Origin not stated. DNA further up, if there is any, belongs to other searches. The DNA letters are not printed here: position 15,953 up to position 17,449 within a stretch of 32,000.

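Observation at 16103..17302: TIR domain fused to a probably non-catalytic FGE/SUMF1 (C-type-lectin-fold) domain: candidate single-gene sensor/NADase effector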

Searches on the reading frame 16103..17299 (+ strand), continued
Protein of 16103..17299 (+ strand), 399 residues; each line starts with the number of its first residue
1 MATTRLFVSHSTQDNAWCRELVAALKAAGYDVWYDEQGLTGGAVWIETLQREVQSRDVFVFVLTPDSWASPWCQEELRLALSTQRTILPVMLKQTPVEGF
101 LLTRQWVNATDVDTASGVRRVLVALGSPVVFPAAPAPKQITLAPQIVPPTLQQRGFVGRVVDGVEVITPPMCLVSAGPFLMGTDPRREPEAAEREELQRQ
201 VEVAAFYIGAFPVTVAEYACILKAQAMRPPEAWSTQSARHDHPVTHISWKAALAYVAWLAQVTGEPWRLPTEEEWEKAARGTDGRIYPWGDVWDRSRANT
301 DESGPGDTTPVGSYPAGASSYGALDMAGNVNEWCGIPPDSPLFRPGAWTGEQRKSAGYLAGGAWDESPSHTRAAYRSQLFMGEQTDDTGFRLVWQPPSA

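Call 35: find_encoding_contigs(protein=P0105, flank=10000, max_places=1)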
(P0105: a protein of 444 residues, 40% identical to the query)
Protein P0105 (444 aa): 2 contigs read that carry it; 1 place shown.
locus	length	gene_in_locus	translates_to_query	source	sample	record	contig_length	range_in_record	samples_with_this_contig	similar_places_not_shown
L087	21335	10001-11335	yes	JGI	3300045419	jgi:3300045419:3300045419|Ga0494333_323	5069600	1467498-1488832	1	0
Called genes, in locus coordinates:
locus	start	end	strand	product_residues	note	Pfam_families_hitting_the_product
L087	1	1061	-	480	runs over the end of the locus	PF01565:FAD_binding_4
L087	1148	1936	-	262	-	PF00106:adh_short, PF08659:KR, PF13561:adh_short_C2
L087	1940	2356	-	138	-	PF01844:HNH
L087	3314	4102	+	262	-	PF04079:SMC_ScpB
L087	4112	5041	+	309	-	PF01509:TruB_N, PF16198:TruB_C_2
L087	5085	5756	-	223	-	-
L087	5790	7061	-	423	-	-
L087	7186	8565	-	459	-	-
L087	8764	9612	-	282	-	PF01575:MaoC_dehydratas, PF13452:FAS1_DH_region (weak)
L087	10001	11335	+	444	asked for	PF13676:TIR_2, PF03781:FGE-sulfatase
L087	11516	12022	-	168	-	PF05163:DinB, PF04978:MST, PF12867:DinB_2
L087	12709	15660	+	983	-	-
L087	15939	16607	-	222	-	PF00574:CLP_protease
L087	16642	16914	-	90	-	-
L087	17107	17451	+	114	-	PF13560:HTH_31, PF12844:HTH_19, PF13443:HTH_26, PF01381:HTH_3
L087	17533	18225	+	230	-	PF02585:PIG-L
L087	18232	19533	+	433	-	PF02844:GARS_N, PF01071:GARS_A, PF02843:GARS_C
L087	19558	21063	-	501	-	PF01011:PQQ, PF13570:Beta-prop_ACSF4 (faint), PF13360:PQQ_2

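Call 36: find_encoding_contigs(protein=P0118, flank=10000, max_places=1)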
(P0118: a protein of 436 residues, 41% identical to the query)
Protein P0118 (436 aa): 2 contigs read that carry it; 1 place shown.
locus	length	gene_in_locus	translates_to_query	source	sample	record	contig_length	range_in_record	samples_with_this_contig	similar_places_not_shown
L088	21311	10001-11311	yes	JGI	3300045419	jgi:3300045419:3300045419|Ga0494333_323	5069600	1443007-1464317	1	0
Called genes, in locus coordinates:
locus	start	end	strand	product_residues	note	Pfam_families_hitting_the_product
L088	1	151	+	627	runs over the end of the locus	PF13231:PMT_2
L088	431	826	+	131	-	PF01127:Sdh_cyt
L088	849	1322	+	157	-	PF01127:Sdh_cyt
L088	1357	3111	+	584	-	PF00890:FAD_binding_2, PF01266:DAO (weak), PF01946:Thi4 (faint), PF03486:HI0933_like (faint), PF07992:Pyr_redox_2 (faint), PF02910:Succ_DH_flav_C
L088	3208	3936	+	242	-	PF13085:Fer2_3, PF13187:Fer4_9 (faint), PF13237:Fer4_10, PF12838:Fer4_7 (weak), PF13183:Fer4_8, PF13534:Fer4_17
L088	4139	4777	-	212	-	PF01872:RibD_C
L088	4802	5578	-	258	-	PF20240:DUF6597 (weak), PF00165:HTH_AraC (faint), PF12833:HTH_18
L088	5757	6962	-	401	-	PF01053:Cys_Met_Meta_PP, PF00155:Aminotran_1_2 (weak)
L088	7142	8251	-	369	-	-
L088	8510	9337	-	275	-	PF00106:adh_short, PF08659:KR (weak), PF01370:Epimerase (weak), PF13561:adh_short_C2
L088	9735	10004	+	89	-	-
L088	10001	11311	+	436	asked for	PF13676:TIR_2, PF03781:FGE-sulfatase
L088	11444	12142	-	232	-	PF14353:CpXC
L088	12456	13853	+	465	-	-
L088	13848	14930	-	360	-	PF00962:A_deaminase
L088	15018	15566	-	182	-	PF03473:MOSC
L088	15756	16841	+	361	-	PF01636:APH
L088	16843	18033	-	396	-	PF00557:Peptidase_M24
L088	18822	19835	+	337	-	PF00493:MCM (weak), PF20030:bpMoxR, PF00004:AAA (weak), PF07726:AAA_3, PF07728:AAA_5, PF17863:AAA_lid_2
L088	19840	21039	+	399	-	PF01882:DUF58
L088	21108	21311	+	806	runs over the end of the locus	PF11992:TgpA_N, PF01841:Transglut_core, PF13559:DUF4129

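Call 41: search_protein_families(library=pfam, alignment_id=A2, max_evalue=0.00001)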
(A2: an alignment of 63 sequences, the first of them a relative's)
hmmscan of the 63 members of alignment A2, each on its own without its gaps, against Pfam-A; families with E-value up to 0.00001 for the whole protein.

A. member 1, P0123 (525 aa): 1 family
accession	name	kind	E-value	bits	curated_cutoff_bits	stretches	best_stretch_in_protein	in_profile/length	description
PF03781.23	FGE-sulfatase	-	1.5e-101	339.8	23.3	2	291-513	6-254/255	Sulfatase-modifying factor enzyme 1-like domain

B. families by the number of members that match (of 63 scanned): 73 families (the first 25 are shown)
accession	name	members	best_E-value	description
PF03781.23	FGE-sulfatase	63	4.7e-187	Sulfatase-modifying factor enzyme 1-like domain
PF13676.11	TIR_2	27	2e-27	TIR domain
PF13428.12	TPR_14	5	9.2e-14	Tetratricopeptide repeat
PF07719.23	TPR_2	4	1.9e-21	Tetratricopeptide repeat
PF01582.25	TIR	4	8.2e-08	TIR domain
PF00069.31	Pkinase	3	1.1e-42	Protein kinase domain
PF07714.23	PK_Tyr_Ser-Thr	3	1.6e-29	Protein tyrosine and serine/threonine kinase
PF14559.12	TPR_19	3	2.2e-19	Tetratricopeptide repeat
PF13365.12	Trypsin_2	2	5e-33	Trypsin-like peptidase domain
PF08308.17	PEGA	2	2.3e-12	PEGA domain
PF13646.12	HEAT_2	2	4e-09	HEAT repeats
PF25174.1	Beta-prop_THOC3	1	3.2e-66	THOC3 beta-propeller domain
PF00400.38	WD40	1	2.1e-62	WD domain, G-beta repeat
PF25173.1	Beta-prop_WDR3_1st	1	2e-61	WDR3 first beta-propeller domain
PF25175.1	Beta-prop_WDR5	1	5.8e-50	WDR5 beta-propeller domain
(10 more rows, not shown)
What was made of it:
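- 27 of 63 longer relatives also carry TIR_2 (call 41).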

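Call 42: predict_structure(alignment_id=A1)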
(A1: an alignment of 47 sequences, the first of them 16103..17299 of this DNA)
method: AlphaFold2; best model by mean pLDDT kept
length: 399 residues; sequences in the alignment: 47
mean_pLDDT: 89.6   pTM: 0.71
mean pLDDT of the five models: 89.6, 87.9, 87.5, 86.7, 85.1
residues with pLDDT >= 90: 288; 70-90: 76; 50-70: 27; < 50: 8
segments of 3 or more residues with pLDDT < 50: 346-352
pLDDT, mean of each block of 10 residues (from residue 1): 87 95 96 80 77 90 96 91 88 91 86 95 81 77 98 98 98 96 91 87 94 98 97 97 96 95 93 95 93 95 93 95 94 79 53 68 93 88 91 79
secondary structure, 60 per line:
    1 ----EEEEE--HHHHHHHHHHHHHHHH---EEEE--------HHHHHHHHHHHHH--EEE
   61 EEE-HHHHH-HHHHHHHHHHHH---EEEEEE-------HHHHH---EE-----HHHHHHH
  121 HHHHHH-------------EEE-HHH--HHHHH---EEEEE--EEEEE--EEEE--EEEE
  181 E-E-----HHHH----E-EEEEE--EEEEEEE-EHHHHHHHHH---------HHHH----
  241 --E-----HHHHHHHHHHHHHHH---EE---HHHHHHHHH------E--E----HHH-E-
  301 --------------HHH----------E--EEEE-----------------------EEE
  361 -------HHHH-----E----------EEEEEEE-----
elements in order: E5-9 H12-27 E31-34 H43-55 E58-63 H65-69 H71-82 E86-91 H99-103 H114-126 E140-142 H149-153 E157-161 E164-168 E171-174 E177-181 H189-192 E199-203 E206-212 H215-223 H233-236 H249-263 H272-280 E331-334 E358-360 H368-371 E388-394
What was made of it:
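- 16481..16606 (+): Pro-rich linker (residues 127-139) followed by a beta-strand N-terminal extension that packs with the FGE-like domain (residues 140-168). Strands run 140-142, 157-161 and 164-168 (call 42).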

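Call 45: fold_search(model_id=the predicted structure, library=pdb)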
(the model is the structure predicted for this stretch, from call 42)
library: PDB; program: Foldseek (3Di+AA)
matches with E <= 10: 1633; with E <= 0.001: 143
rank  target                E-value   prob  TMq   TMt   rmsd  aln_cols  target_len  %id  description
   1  7spq                  1.2e-19  1.00  0.50  0.62   3.4       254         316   34  Crystal structure of Burkholderia glumae toxoflavin biosynthesis protein ToxD (released 2023-05-10)
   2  6vqp_A                6.3e-17  1.00  0.46  0.63   5.7       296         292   28  Structure of CalU17 from the Calicheamicin Biosynthesis Pathway of Micromonospora echinospora (released 2021-02-17)
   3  4x8b_B                1.7e-15  1.00  0.45  0.42   5.9       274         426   30  Ergothioneine-biosynthetic sulfoxide synthase EgtB, apo form (released 2015-01-28)
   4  1y4j_B                2.3e-15  1.00  0.47  0.69   3.2       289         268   27  Crystal structure of the paralogue of the human formylglycine generating enzyme (released 2005-02-08)
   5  4x8b_A                2.5e-15  1.00  0.46  0.43   6.7       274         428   31  Ergothioneine-biosynthetic sulfoxide synthase EgtB, apo form (released 2015-01-28)
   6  1y4j_A                2.5e-15  1.00  0.45  0.67   4.6       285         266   27  Crystal structure of the paralogue of the human formylglycine generating enzyme (released 2005-02-08)
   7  6xtp_A                1.1e-14  1.00  0.46  0.60   4.2       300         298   25  Crystal structure reveals non-coordinative binding of O2 to the copper center of the formylglycine-generating enzyme - (released 2021-01-27)
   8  6xtq_A                1.7e-14  1.00  0.43  0.56   6.9       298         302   26  Crystal structure reveals non-coordinative binding of O2 to the copper center of the formylglycine-generating enzyme - (released 2021-01-27)
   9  6s07_A                3.3e-14  1.00  0.45  0.58   5.7       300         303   26  Structure of formylglycine-generating enzyme at 1.04 A in complex with copper and substrate reveals an acidic pocket f (released 2019-06-26)
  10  2aii_X                6.4e-14  1.00  0.45  0.64   4.9       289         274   25  wild-type Formylglycine generating enzyme reacted with iodoacetamide (released 2005-12-13)
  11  1y1h_X                8.1e-14  1.00  0.45  0.64   4.9       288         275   25  human formylglycine generating enzyme, oxidised Cys refined as hydroperoxide (released 2005-05-31)
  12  2q17_B                1.2e-13  1.00  0.47  0.64   4.3       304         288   28  Formylglycine Generating Enzyme from Streptomyces coelicolor (released 2008-04-01)
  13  5ssx_A                1.6e-13  1.00  0.46  0.65   4.7       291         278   24  Crystal Structure human formylglycine generating enzyme E130D mutant (released 2023-08-23)
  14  1y1j_X                1.8e-13  1.00  0.45  0.64   4.9       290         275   25  human formylglycine generating enzyme, sulfonic acid/desulfurated form (released 2005-05-31)
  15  2q17_E                1.9e-13  1.00  0.47  0.63   4.6       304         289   27  Formylglycine Generating Enzyme from Streptomyces coelicolor (released 2008-04-01)
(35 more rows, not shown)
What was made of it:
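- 16607..17284 (+): FGE-sulfatase-like (C-type-lectin-like fold) domain, residues 169-394, lacking the FGE Cys pair. Foldseek: ToxD 1.2e-19, pFGE and FGE 1e-13 to 1e-15 (call 45).
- On Formylglycine-generating enzyme (genuine FGE/SUMF1): Foldseek matches human, S. coelicolor and other bacterial FGE structures at about 1e-13 to 1e-14 (call 45).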

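Call 48: list_cluster_members(proteins=[window:16103-17299:+, P0005, P0050, P0023, P0030, P0054, P0068, P0076, P0100, P0071])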
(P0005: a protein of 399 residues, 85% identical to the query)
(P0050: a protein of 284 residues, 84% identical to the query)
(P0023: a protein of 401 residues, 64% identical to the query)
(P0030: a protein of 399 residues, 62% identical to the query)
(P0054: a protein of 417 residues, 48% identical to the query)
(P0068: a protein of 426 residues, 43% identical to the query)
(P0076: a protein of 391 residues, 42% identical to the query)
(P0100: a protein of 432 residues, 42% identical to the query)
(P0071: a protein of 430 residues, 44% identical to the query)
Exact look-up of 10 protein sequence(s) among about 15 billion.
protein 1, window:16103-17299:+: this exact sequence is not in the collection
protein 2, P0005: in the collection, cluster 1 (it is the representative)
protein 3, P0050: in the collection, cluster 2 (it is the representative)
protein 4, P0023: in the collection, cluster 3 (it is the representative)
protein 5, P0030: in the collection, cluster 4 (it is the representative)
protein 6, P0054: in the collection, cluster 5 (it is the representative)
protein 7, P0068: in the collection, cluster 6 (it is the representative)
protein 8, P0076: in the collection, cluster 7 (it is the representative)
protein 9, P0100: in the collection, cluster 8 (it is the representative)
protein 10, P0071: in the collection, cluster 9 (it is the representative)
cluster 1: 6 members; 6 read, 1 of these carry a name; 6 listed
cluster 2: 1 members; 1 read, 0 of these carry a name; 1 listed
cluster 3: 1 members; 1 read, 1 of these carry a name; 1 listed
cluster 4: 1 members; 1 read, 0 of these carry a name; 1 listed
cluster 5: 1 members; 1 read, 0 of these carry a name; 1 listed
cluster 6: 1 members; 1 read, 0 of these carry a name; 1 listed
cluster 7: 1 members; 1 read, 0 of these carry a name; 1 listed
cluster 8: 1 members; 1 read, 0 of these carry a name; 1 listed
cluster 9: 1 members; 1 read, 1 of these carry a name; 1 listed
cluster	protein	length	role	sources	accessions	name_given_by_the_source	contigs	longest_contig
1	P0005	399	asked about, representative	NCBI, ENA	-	-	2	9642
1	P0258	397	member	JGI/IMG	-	formylglycine-generating enzyme required for sulfatase activity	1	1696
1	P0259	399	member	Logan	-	-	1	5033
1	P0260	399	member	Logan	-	-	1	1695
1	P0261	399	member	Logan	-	-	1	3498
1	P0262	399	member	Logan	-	-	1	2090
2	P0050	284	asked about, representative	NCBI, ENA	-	-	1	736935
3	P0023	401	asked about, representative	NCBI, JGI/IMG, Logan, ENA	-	formylglycine-generating enzyme required for sulfatase activity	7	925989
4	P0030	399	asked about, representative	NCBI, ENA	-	-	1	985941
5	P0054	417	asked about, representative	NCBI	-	-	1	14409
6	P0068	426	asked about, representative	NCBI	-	-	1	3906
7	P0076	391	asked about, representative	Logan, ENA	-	-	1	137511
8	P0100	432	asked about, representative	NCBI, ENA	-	-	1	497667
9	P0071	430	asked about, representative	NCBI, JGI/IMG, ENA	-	formylglycine-generating enzyme required for sulfatase activity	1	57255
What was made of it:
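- Tried and rejected: list_cluster_members gave no organism names (call 48).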

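Call 49: find_encoding_contigs(protein=P0050, flank=10000, max_places=1)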
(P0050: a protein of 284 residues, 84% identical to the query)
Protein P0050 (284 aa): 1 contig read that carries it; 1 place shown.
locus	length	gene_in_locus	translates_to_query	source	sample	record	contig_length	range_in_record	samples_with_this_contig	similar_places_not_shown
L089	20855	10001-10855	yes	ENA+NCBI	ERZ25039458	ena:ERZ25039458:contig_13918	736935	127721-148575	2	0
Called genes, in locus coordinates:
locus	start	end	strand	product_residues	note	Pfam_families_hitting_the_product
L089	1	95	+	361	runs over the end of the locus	-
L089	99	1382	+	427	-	PF16697:Yop-YscD_cpl, PF00498:FHA, PF16697:Yop-YscD_cpl, PF00498:FHA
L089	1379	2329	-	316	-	-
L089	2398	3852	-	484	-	-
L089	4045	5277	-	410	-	PF00202:Aminotran_3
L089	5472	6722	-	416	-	PF01960:ArgJ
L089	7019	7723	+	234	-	-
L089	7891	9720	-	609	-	PF00069:Pkinase, PF07714:PK_Tyr_Ser-Thr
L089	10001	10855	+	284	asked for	PF13676:TIR_2, PF03781:FGE-sulfatase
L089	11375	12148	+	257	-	PF00378:ECH_1, PF16113:ECH_2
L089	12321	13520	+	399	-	PF00108:Thiolase_N, PF02803:Thiolase_C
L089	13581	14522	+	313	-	PF03069:FmdA_AmdA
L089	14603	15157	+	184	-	PF09990:DUF2231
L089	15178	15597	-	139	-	PF24034:DUF7343 (weak), PF01047:MarR, PF12802:MarR_2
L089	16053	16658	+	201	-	PF01327:Pep_deformylase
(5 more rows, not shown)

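Call 50: find_encoding_contigs(protein=P0010, flank=10000, max_places=1)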
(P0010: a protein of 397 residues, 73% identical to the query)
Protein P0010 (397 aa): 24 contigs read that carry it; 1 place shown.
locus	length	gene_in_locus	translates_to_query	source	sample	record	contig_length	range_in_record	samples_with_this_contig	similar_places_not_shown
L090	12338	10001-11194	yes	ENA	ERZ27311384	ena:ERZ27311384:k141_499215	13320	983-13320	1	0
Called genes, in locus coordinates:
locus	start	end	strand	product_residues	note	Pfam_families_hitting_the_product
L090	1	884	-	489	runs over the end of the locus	PF01075:Glyco_transf_9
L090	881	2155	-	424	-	PF01075:Glyco_transf_9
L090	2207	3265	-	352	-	PF13439:Glyco_transf_4, PF00534:Glycos_transf_1, PF13692:Glyco_trans_1_4, PF13524:Glyco_trans_1_2, PF20706:GT4-conflict (weak)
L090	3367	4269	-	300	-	PF00288:GHMP_kinases_N, PF08544:GHMP_kinases_C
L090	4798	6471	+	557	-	PF13424:TPR_12 (faint), PF13428:TPR_14 (faint), PF13432:TPR_16 (faint), PF17874:TPR_MalT, PF00196:GerE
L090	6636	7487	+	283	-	PF01209:Ubie_methyltran, PF13489:Methyltransf_23, PF13847:Methyltransf_31, PF08241:Methyltransf_11, PF08242:Methyltransf_12, PF13649:Methyltransf_25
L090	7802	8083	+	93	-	PF15731:MqsA_antitoxin (weak), PF13560:HTH_31, PF01381:HTH_3, PF12844:HTH_19 (faint)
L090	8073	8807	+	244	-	PF04474:DUF554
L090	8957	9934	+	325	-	PF00657:Lipase_GDSL, PF13472:Lipase_GDSL_2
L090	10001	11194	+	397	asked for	PF13676:TIR_2, PF03781:FGE-sulfatase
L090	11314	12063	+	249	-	PF01209:Ubie_methyltran, PF02353:CMAS, PF13489:Methyltransf_23, PF13847:Methyltransf_31, PF08241:Methyltransf_11, PF08242:Methyltransf_12, PF13649:Methyltransf_25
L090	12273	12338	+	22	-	?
